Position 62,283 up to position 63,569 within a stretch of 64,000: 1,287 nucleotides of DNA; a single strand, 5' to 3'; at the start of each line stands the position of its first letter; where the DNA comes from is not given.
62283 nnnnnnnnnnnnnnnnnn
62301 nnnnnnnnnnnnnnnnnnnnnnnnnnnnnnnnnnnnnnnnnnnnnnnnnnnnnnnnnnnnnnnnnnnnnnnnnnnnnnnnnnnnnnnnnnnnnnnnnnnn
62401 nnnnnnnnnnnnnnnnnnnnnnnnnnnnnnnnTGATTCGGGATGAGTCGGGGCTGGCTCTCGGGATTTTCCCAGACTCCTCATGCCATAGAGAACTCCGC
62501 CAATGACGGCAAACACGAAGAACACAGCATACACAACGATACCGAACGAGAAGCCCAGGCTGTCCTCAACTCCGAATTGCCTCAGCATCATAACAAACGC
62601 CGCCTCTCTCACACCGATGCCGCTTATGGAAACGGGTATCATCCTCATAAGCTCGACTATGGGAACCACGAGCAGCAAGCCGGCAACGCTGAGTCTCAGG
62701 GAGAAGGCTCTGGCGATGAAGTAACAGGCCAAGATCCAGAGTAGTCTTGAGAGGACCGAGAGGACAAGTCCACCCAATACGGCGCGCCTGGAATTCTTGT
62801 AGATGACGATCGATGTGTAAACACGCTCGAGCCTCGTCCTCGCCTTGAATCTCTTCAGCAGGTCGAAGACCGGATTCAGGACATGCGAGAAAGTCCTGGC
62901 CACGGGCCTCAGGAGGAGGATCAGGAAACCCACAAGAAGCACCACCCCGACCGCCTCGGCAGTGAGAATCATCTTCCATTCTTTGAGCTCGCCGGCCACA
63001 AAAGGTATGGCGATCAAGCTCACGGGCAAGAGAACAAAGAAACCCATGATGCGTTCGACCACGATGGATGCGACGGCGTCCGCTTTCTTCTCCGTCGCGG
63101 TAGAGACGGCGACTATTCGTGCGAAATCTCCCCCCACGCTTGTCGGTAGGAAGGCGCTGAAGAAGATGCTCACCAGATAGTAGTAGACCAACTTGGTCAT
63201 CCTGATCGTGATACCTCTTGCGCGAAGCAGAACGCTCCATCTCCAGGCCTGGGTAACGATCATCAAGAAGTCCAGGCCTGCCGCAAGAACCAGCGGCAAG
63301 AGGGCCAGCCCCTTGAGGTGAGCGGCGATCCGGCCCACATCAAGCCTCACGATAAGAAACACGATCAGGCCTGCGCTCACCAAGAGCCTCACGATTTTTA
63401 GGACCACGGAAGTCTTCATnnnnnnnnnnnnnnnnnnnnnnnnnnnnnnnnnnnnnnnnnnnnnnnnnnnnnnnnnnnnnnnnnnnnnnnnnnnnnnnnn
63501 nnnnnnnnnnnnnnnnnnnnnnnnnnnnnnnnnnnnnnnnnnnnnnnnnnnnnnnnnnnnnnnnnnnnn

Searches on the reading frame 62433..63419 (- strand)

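Call 9: search_protein_families(library=ncbifam, proteins=[window:62433-63419:-], max_evalue=0.01)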
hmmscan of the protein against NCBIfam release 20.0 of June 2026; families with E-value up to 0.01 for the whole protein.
window:62433-63419:- (329 aa): 1 family
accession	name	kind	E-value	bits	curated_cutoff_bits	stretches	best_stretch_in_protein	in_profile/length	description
TIGR00374.1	TIGR00374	subfamily_domain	6.8e-19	68.4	43.2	1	14-309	3-308/323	flippase-like domain-containing protein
